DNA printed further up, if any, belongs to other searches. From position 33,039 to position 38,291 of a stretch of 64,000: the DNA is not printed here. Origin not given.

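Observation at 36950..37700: AAA+ module of the giant protein has dynein/midasin-type sensor motifs rather than classical MoxR/RavA ones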

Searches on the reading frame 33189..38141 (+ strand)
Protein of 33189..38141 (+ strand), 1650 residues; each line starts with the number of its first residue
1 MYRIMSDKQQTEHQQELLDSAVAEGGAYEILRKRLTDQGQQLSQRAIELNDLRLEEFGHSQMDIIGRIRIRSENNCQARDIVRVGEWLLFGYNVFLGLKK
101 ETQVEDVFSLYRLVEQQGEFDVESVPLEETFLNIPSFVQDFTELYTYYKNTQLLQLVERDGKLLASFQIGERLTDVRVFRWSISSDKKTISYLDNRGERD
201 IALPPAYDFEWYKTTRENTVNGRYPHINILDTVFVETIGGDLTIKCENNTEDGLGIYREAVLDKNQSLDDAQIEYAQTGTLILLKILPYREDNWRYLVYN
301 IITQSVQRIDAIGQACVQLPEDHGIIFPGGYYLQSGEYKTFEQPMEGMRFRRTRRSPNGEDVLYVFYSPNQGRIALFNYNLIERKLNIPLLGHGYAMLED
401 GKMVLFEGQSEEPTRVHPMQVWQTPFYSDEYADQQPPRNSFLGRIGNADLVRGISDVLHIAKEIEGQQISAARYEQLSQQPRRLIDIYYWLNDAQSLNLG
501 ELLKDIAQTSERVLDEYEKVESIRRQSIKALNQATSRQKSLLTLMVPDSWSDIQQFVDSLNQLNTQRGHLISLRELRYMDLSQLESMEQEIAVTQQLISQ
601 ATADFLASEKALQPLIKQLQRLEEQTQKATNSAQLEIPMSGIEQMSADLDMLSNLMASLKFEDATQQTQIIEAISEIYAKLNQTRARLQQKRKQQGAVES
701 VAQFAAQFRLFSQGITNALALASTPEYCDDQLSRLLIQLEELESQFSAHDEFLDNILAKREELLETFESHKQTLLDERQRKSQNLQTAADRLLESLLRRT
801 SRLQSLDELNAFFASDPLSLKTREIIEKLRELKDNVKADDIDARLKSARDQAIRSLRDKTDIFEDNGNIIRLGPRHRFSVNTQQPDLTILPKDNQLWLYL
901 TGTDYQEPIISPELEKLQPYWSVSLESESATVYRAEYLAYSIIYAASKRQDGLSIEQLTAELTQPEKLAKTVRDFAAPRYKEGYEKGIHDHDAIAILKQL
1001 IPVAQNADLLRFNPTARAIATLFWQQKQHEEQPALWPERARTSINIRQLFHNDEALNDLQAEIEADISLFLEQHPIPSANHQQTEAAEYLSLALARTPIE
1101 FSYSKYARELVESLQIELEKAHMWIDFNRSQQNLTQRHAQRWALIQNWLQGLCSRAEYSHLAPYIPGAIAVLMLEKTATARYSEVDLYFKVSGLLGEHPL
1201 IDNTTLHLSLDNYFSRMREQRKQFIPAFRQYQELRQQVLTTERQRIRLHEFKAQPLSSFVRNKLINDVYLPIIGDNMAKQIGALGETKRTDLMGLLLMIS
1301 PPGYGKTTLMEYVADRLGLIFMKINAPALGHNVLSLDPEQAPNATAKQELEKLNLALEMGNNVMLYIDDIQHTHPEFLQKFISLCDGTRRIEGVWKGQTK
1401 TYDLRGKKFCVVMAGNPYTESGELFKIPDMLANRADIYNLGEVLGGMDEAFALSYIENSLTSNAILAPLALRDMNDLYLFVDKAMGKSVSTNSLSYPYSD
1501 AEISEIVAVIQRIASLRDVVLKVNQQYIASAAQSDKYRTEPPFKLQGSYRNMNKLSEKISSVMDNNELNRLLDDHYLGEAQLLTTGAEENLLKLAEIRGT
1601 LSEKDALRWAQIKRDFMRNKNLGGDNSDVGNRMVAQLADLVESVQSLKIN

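Call 5: search_protein_families(library=pfam, proteins=[window:33189-38141:+], max_evalue=0.1)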
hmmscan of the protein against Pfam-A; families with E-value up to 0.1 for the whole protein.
window:33189-38141:+ (1650 aa): 9 families
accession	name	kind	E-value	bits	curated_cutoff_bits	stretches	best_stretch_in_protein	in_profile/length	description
PF12458.13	DUF3686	-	3.3e-202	672.4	25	1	42-489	2-448/448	ATPase involved in DNA repair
PF25472.1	DUF7902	-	3.9e-26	91.5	26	1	610-694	1-85/85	Domain of unknown function (DUF7902)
PF00004.35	AAA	-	6.8e-06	27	21.2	1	1296-1377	1-73/131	ATPase family associated with various cellular activities (AAA)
PF07728.20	AAA_5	-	8.3e-06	26.3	22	1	1296-1423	2-127/139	AAA domain (dynein-related subfamily)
PF13401.12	AAA_22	-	0.00012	22.9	27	1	1294-1387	6-110/130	AAA domain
PF05596.16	Taeniidae_ag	-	0.0031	17.7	31.9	1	803-833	4-34/55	Taeniidae antigen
PF05496.18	RuvB_N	-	0.0062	16.7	27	1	1287-1331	27-71/159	Holliday junction DNA helicase RuvB P-loop domain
PF13671.12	AAA_33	-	0.061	14.1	27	0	1295-1364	1-74/143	AAA domain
PF13125.11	DUF3958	-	0.087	13.6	26.3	1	458-532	18-94/107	Protein of unknown function (DUF3958)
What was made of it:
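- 33312..34655 (+): DUF3686 domain (aa 42-489), reported to be beta-propeller repeats. Proposed docking head. Pfam PF12458, E 3.3e-202, full profile (call 5).
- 35016..35270 (+): DUF7902 (aa 610-694), inside the coiled-coil region (about aa 490-860). Pfam PF25472, E 3.9e-26 (call 5).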

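Call 6: search_protein_families(library=ncbifam, proteins=[window:33189-38141:+], max_evalue=0.1)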
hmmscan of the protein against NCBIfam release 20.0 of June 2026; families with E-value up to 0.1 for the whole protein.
window:33189-38141:+ (1650 aa): 2 families
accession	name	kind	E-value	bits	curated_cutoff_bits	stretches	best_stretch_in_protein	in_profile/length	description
NF000868.0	PRK00080.1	equivalog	0.0022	16.9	282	1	1287-1331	45-89/330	Holliday junction branch migration DNA helicase RuvB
TIGR00635.1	ruvB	equivalog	0.0034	16.5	299.05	1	1287-1330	24-67/305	Holliday junction branch migration DNA helicase RuvB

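Call 7: search_protein_families(library=padloc, proteins=[window:33189-38141:+], max_evalue=0.1)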
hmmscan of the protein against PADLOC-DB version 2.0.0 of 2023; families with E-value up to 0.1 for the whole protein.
window:33189-38141:+ (1650 aa): 1 family
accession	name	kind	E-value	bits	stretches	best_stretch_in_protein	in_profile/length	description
PDLC04140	mad8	-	0.023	12.2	0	1292-1346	26-68/314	mads_8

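Call 8: search_solved_structures(query=window:33189-38141:+, max_evalue=1, show_alignments=3)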
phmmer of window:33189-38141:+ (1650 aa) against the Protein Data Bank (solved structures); distinct sequences matched with E-value up to 1: 69 (the best 60 are shown).
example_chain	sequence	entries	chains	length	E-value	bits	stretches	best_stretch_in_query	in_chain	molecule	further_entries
9bji_A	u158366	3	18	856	0.025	15.2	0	1294-1330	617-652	Nuclear valosin-containing protein-like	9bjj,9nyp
8tly_A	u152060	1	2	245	0.17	12.5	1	605-674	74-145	Activating signal cointegrator 1 complex subunit 1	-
9dx3_A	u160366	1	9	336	0.21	12.2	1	1286-1329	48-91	Holliday junction branch migration complex subunit RuvB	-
9dx4_A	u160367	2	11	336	0.21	12.2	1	1286-1329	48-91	Holliday junction branch migration complex subunit RuvB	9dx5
7wub_C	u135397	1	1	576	0.23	12.1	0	1296-1374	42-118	Transitional endoplasmic reticulum ATPase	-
7wub_D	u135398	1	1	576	0.23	12.1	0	1296-1374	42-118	Transitional endoplasmic reticulum ATPase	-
7swl_A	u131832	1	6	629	0.24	12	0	1263-1329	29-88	Rix7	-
5vc7_A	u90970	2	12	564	0.26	11.9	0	1295-1331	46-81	VCP-like ATPase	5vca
6mck_A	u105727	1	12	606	0.26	11.9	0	1296-1368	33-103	Transitional endoplasmic reticulum ATPase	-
7t3i_A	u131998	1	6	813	0.38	11.3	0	1263-1329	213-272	Rix7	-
6mat_A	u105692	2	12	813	0.38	11.3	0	1263-1329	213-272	Rix7 mutant | Rix7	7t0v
7rlj_A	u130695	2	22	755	0.43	11.2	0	1296-1363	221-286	Transitional endoplasmic reticulum ATPase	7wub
7lmy_A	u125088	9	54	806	0.43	11.1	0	1294-1363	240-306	Transitional endoplasmic reticulum ATPase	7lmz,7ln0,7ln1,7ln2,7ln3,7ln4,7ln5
8yka_A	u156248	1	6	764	0.44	11.1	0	1296-1363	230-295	Transitional endoplasmic reticulum ATPase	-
7rlb_A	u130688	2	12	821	0.45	11.1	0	1294-1363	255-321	Transitional endoplasmic reticulum ATPase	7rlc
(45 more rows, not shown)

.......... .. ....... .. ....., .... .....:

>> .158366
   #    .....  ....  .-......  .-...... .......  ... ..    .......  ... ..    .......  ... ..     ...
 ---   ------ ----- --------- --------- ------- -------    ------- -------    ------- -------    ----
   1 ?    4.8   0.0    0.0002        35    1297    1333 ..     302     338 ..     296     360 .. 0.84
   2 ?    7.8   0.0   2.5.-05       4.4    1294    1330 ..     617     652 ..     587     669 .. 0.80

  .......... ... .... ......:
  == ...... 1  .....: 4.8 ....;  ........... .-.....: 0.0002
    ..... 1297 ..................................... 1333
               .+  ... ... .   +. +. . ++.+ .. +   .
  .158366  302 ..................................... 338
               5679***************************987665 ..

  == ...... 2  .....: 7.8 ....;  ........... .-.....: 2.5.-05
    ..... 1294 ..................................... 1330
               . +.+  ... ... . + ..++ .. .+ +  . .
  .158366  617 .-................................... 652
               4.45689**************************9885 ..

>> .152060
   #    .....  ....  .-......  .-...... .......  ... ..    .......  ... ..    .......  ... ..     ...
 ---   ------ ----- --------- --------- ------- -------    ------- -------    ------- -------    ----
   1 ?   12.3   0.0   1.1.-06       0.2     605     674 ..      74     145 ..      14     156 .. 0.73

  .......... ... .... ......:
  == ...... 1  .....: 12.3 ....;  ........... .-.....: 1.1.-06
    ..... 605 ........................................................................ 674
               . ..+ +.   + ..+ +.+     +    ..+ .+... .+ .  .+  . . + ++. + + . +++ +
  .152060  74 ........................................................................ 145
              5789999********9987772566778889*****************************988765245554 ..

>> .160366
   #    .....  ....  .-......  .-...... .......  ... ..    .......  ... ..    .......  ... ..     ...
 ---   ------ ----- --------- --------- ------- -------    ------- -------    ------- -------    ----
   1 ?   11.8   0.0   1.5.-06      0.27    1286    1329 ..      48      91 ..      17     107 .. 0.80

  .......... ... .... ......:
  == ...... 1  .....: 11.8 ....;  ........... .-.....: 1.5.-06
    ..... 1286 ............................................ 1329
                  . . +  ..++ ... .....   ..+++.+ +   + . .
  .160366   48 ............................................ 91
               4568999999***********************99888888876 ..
